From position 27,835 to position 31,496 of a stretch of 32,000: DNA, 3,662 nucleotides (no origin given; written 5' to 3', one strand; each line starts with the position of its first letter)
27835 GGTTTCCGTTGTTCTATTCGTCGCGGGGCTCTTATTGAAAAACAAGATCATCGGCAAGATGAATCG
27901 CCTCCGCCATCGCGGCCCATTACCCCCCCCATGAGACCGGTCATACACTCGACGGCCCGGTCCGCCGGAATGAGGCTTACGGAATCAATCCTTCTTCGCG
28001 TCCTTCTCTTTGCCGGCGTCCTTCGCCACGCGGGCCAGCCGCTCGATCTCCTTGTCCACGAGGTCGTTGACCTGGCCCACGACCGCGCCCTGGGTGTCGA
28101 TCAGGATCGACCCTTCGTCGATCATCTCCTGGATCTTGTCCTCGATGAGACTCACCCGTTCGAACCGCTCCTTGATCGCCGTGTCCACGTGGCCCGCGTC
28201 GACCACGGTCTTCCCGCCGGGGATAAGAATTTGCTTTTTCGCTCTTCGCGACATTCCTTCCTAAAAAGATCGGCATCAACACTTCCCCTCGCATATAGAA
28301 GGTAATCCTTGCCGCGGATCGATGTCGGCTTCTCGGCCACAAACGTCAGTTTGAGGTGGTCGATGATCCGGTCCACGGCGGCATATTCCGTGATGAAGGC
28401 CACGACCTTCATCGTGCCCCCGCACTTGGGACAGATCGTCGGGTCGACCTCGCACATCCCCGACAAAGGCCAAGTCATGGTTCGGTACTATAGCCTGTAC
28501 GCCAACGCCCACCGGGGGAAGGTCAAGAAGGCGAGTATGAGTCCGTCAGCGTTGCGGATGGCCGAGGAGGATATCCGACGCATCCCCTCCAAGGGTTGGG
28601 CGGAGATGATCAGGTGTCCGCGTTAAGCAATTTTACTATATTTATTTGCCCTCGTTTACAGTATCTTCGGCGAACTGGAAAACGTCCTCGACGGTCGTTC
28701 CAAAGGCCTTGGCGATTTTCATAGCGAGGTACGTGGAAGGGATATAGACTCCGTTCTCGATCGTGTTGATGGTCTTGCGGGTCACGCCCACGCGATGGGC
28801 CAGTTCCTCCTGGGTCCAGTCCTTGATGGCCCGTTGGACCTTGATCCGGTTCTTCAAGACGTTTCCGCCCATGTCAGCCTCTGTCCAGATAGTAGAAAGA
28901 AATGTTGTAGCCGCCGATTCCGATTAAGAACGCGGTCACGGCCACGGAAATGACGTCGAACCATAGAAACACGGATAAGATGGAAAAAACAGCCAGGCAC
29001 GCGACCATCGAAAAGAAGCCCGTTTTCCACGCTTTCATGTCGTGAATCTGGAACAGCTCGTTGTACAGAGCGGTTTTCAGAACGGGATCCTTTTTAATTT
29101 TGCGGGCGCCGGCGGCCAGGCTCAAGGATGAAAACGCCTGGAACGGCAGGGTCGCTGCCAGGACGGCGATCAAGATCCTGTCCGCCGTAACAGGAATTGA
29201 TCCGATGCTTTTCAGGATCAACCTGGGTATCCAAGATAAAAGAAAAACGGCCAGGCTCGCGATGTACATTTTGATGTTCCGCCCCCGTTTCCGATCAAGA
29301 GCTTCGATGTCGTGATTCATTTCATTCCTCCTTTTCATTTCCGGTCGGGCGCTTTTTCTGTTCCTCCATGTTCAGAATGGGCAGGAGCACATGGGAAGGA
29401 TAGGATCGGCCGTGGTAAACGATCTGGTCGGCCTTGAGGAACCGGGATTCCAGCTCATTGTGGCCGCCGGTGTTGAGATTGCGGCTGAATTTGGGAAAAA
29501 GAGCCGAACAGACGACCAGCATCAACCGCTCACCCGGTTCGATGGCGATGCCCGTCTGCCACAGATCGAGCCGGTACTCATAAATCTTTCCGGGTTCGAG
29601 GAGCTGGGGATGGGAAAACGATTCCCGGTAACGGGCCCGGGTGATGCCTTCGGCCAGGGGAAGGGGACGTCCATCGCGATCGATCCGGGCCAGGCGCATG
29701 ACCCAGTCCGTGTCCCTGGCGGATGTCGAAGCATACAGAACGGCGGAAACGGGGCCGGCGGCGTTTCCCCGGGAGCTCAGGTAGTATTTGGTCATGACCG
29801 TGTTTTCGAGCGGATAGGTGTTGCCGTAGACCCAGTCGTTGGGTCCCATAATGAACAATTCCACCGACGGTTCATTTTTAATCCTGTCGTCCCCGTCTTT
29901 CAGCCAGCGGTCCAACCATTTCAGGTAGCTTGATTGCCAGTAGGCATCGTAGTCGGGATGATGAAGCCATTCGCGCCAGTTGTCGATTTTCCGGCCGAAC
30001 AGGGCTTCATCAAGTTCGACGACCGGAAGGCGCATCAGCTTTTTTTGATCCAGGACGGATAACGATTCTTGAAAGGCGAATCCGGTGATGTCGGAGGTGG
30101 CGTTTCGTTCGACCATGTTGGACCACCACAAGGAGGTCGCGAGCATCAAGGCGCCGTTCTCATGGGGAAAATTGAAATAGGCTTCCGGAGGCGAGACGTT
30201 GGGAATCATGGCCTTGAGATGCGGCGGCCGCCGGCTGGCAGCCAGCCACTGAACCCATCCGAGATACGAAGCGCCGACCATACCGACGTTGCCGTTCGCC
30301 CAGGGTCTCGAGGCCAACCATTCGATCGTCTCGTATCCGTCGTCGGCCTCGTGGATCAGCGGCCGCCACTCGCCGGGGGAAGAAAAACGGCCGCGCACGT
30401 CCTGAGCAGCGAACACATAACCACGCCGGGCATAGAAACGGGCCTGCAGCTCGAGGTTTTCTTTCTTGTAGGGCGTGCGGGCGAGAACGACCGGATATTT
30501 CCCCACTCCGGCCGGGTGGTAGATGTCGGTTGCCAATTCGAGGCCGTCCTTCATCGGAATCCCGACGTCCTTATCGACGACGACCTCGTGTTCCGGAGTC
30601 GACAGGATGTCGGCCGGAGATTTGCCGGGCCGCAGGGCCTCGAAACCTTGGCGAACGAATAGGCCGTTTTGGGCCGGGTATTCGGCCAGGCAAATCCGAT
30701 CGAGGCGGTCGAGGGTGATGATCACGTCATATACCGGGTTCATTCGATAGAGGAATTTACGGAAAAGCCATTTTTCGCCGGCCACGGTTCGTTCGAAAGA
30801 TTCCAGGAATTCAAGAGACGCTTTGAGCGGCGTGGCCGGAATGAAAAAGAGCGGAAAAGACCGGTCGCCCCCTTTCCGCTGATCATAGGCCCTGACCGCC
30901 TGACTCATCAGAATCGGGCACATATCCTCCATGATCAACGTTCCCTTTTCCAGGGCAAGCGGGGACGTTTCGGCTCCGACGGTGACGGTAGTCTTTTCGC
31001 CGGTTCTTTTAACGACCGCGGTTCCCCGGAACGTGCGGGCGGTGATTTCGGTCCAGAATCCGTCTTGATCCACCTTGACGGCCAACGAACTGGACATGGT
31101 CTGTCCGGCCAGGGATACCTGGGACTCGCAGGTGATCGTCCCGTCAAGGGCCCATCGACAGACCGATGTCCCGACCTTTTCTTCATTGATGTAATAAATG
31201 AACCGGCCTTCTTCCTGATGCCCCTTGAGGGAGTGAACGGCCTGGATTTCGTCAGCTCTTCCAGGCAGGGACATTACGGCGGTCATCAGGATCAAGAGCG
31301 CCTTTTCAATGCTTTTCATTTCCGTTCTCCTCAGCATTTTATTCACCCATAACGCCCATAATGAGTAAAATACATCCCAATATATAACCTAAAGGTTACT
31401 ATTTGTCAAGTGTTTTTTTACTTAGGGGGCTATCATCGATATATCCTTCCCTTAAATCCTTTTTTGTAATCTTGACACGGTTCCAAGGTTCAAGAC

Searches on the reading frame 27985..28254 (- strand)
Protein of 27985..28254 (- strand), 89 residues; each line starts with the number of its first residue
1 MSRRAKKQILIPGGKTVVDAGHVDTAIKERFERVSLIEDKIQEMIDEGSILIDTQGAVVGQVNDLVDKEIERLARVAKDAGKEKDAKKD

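Call 14: search_protein_families(library=pfam, proteins=[window:27985-28254:-], max_evalue=0.01)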
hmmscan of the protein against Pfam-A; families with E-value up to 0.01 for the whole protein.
window:27985-28254:- (89 aa): 1 family
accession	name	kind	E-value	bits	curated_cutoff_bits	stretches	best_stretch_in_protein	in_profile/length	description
PF20436.4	LonB_AAA-LID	-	0.0072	16.8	22.4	0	14-33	46-65/65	Archaeal LonB, AAA+ ATPase LID domain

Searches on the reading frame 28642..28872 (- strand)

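Call 14: search_protein_families(library=pfam, proteins=[window:28642-28872:-], max_evalue=0.01)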
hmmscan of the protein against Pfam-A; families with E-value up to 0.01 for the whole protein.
window:28642-28872:- (76 aa): 7 families
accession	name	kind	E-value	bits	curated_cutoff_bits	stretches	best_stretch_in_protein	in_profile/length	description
PF01381.28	HTH_3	-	3.4e-14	53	23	1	13-63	4-54/55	Helix-turn-helix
PF12844.13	HTH_19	-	1.9e-08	34.5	30.2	1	9-64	3-58/64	Helix-turn-helix domain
PF13443.12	HTH_26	-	2.3e-08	34.6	22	1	9-68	1-61/63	Cro/C1-type HTH DNA-binding domain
PF13560.12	HTH_31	-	1.5e-07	32.1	27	1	11-63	7-60/64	Helix-turn-helix domain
PF04545.22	Sigma70_r4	-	0.00013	21.8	24.1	1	14-39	16-41/50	Sigma-70, region 4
PF13545.12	HTH_Crp_2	-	0.00094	19.5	27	1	19-37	23-41/70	Crp-like helix-turn-helix domain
PF13518.12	HTH_28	-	0.0074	16.8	25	0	12-35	6-29/52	Helix-turn-helix domain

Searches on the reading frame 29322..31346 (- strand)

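Call 14: search_protein_families(library=pfam, proteins=[window:29322-31346:-], max_evalue=0.01)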
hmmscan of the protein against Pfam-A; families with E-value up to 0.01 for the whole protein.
window:29322-31346:- (674 aa): 2 families
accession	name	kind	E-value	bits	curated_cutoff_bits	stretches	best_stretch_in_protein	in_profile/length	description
PF02129.25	Peptidase_S15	-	2.3e-45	155.8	23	1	267-475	1-214/262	X-Pro dipeptidyl-peptidase (S15 family)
PF08530.16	PepX_C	-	1.2e-28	101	22.5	1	531-653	95-216/217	X-Pro dipeptidyl-peptidase C-terminal non-catalytic domain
